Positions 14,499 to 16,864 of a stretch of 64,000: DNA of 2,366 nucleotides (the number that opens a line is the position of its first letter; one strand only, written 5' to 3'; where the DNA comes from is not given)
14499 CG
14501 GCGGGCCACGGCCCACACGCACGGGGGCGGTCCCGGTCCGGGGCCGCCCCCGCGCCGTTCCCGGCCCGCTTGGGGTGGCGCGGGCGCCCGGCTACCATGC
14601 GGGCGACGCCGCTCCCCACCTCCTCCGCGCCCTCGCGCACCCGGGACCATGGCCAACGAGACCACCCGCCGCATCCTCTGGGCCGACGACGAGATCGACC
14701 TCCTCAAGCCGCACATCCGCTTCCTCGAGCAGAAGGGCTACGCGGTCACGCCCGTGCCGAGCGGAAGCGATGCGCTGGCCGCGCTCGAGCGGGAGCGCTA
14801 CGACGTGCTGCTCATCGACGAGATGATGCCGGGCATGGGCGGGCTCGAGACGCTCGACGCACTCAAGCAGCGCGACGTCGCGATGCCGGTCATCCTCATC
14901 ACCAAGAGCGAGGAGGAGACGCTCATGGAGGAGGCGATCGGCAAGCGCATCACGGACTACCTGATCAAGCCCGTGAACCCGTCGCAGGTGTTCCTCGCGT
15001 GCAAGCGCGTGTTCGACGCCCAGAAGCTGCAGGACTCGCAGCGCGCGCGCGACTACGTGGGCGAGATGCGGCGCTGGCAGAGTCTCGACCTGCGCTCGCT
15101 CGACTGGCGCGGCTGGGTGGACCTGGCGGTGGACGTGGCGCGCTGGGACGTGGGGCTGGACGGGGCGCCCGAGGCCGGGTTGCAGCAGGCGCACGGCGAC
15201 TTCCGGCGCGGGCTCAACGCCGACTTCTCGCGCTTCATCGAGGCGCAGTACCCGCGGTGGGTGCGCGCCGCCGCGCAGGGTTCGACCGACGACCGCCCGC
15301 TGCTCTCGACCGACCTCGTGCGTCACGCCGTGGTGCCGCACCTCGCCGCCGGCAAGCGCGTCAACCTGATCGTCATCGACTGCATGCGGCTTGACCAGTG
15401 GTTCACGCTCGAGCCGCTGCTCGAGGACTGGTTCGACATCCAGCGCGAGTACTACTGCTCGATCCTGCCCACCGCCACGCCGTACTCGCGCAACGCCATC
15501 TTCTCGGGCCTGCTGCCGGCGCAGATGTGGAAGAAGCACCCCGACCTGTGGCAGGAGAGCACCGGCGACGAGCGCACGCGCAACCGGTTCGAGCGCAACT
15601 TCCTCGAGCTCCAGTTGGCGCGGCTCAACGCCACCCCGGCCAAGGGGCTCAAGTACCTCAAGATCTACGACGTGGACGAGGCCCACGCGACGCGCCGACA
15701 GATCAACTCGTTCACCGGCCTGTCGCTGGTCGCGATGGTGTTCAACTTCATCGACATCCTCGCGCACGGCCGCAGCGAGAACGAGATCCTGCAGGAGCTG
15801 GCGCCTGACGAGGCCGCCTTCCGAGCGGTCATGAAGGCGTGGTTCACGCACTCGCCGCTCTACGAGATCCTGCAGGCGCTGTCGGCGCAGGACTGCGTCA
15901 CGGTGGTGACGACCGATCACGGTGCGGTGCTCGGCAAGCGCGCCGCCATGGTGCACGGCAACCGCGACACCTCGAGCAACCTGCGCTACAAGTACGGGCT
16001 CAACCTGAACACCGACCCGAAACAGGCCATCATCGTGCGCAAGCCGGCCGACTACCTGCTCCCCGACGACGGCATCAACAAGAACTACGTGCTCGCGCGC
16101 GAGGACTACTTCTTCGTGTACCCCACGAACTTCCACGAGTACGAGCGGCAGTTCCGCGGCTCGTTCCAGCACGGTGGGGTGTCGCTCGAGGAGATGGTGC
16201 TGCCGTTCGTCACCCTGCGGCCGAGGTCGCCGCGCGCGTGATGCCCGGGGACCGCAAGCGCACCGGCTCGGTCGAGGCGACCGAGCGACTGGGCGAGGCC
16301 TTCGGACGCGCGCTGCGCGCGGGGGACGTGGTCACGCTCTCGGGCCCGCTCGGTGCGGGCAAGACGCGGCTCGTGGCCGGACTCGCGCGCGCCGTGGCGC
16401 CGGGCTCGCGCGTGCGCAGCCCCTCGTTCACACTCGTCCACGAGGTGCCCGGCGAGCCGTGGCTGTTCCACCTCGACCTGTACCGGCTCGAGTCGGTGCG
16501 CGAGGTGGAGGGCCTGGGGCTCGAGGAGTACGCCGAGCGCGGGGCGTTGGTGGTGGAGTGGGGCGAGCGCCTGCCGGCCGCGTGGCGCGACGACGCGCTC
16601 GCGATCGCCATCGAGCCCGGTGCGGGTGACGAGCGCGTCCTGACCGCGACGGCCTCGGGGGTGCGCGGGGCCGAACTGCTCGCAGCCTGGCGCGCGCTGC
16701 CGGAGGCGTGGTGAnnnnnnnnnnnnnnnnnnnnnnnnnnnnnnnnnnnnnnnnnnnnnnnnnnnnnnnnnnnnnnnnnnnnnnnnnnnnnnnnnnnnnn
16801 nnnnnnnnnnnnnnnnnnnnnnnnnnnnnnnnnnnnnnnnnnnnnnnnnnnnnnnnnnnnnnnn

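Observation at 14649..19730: PorX-like receiver-PglZ regulator translationally coupled to the tsaE / tsaB::rimI t6A-modification genes and an MscS channel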

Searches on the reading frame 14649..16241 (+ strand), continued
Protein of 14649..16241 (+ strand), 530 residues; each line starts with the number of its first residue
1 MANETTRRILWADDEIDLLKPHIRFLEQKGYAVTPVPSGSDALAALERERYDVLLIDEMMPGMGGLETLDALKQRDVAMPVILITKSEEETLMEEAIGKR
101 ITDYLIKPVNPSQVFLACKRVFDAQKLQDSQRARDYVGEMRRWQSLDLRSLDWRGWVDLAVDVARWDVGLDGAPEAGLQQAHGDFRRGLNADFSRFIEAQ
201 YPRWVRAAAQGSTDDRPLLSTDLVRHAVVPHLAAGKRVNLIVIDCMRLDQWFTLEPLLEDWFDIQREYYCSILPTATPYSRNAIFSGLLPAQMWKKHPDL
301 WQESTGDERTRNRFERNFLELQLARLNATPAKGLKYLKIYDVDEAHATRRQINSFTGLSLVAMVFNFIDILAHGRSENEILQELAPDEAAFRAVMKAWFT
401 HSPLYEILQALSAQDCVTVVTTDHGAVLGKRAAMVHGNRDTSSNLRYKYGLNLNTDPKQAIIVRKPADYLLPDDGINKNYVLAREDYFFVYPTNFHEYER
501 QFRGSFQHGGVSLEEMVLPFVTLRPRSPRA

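Call 59: find_encoding_contigs(protein=P0006, flank=8000, max_places=2)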
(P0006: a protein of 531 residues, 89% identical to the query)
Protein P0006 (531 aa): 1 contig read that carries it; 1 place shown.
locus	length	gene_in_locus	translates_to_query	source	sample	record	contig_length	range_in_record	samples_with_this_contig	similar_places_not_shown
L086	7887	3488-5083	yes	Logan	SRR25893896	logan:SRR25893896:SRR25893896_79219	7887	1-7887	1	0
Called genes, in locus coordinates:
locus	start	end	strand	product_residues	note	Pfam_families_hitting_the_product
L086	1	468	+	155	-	?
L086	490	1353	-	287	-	PF13349:DUF4097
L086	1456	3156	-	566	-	PF04389:Peptidase_M28, PF01546:Peptidase_M20 (weak)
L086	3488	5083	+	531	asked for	PF00072:Response_reg, PF08665:PglZ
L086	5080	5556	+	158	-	PF02367:TsaE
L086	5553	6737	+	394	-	PF00814:TsaD, PF00583:Acetyltransf_1, PF13673:Acetyltransf_10, PF08445:FR47 (faint), PF13508:Acetyltransf_7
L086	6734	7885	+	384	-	?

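Call 60: find_encoding_contigs(protein=P0012, flank=8000, max_places=2)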
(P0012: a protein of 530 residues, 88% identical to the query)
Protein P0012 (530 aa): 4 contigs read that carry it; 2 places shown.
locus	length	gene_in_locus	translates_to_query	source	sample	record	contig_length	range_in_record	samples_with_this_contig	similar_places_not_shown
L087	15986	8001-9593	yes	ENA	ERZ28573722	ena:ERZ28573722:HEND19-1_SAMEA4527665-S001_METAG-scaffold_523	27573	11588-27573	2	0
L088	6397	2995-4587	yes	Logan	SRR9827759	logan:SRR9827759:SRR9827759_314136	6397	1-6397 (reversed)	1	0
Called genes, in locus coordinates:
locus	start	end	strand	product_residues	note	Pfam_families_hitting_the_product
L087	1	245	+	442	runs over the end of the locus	PF02881:SRP54_N, PF00448:SRP54, PF02978:SRP_SPB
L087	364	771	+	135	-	PF00886:Ribosomal_S16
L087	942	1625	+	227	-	PF00484:Pro_CA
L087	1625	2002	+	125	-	PF13428:TPR_14 (faint), PF00515:TPR_1 (faint), PF13432:TPR_16, PF13414:TPR_11 (weak), PF14559:TPR_19 (weak), PF07719:TPR_2 (weak)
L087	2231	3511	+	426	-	PF02403:Seryl_tRNA_N, PF00587:tRNA-synt_2b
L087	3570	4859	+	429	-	PF02518:HATPase_c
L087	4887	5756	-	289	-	PF13349:DUF4097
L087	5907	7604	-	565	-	PF04389:Peptidase_M28, PF01546:Peptidase_M20 (faint)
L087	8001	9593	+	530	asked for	PF00072:Response_reg, PF08665:PglZ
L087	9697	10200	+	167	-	PF02367:TsaE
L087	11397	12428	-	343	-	PF00174:Oxidored_molyb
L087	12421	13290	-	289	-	PF01292:Ni_hydr_CYTB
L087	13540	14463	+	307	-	PF17848:Zn_ribbon_ACC, PF01039:Carboxyl_trans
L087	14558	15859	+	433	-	PF08245:Mur_ligase_M, PF02875:Mur_ligase_C, PF27239:FOL3_C (weak)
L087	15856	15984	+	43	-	?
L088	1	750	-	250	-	?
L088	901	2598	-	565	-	PF04389:Peptidase_M28, PF01546:Peptidase_M20 (faint)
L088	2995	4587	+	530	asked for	PF00072:Response_reg, PF08665:PglZ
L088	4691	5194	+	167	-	PF02367:TsaE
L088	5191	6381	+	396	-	PF00814:TsaD, PF00583:Acetyltransf_1, PF13673:Acetyltransf_10, PF08445:FR47 (weak), PF13508:Acetyltransf_7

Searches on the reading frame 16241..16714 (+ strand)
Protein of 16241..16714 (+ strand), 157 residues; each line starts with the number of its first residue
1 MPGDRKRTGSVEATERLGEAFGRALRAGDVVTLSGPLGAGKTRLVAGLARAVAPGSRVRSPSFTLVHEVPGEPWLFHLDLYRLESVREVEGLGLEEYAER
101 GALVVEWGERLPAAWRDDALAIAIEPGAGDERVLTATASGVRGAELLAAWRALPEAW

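Call 8: search_protein_families(library=pfam, proteins=[window:16241-16714:+], max_evalue=0.01)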
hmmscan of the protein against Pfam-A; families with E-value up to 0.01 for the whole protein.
window:16241-16714:+ (157 aa): 3 families
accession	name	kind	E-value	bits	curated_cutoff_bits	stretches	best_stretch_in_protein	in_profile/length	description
PF02367.23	TsaE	-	4.4e-32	111.1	26.6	1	10-128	3-122/128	Threonylcarbamoyl adenosine biosynthesis protein TsaE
PF13191.12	AAA_16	-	9.2e-05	23.4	32.6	1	14-84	9-80/167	AAA ATPase domain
PF13481.12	AAA_25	-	0.00011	22.3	27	1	22-59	27-64/195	AAA domain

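Call 9: search_protein_families(library=ncbifam, proteins=[window:16241-16714:+], max_evalue=0.01)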
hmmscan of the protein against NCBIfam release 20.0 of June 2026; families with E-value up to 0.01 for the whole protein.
window:16241-16714:+ (157 aa): 2 families
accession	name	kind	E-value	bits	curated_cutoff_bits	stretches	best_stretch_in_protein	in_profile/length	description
TIGR00150.1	T6A_YjeE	equivalog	7.3e-25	87.4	60.1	1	12-137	6-132/135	tRNA (adenosine(37)-N6)-threonylcarbamoyltransferase complex ATPase subunit type 1 TsaE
NF007931.0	PRK10646.1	equivalog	4e-15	56.1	246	1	12-127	12-129/153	tRNA (adenosine(37)-N6)-threonylcarbamoyltransferase complex ATPase subunit type 1 TsaE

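Call 77: search_solved_structures(query=window:16241-16714:+, max_evalue=0.001, show_alignments=2)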
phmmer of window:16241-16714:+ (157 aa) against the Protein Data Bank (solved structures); distinct sequences matched with E-value up to 0.001: 7.
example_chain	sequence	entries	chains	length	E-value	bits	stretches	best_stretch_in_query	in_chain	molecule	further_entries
6n9a_E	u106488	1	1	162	1.6e-21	80.3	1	12-127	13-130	tRNA threonylcarbamoyladenosine biosynthesis protein TsaE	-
6nak_D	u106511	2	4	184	2.4e-21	79.8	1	12-127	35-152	TsaE | ATPase YjeE, predicted to have essential role in cell wall biosynthesis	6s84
5np9_A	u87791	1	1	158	5.4e-20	75.4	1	7-143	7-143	tRNA threonylcarbamoyladenosine biosynthesis protein TsaE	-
5mvr_A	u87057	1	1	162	6.1e-20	75.2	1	7-143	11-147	tRNA threonylcarbamoyladenosine biosynthesis protein TsaE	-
1htw_A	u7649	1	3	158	4.6e-13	52.9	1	30-113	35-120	HI0065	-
1fl9_A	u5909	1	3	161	4.8e-13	52.8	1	30-113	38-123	HYPOTHETICAL PROTEIN HI0065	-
9zw5_A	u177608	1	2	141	5.9e-12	49.2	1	6-134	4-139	tRNA threonylcarbamoyladenosine biosynthesis protein TsaE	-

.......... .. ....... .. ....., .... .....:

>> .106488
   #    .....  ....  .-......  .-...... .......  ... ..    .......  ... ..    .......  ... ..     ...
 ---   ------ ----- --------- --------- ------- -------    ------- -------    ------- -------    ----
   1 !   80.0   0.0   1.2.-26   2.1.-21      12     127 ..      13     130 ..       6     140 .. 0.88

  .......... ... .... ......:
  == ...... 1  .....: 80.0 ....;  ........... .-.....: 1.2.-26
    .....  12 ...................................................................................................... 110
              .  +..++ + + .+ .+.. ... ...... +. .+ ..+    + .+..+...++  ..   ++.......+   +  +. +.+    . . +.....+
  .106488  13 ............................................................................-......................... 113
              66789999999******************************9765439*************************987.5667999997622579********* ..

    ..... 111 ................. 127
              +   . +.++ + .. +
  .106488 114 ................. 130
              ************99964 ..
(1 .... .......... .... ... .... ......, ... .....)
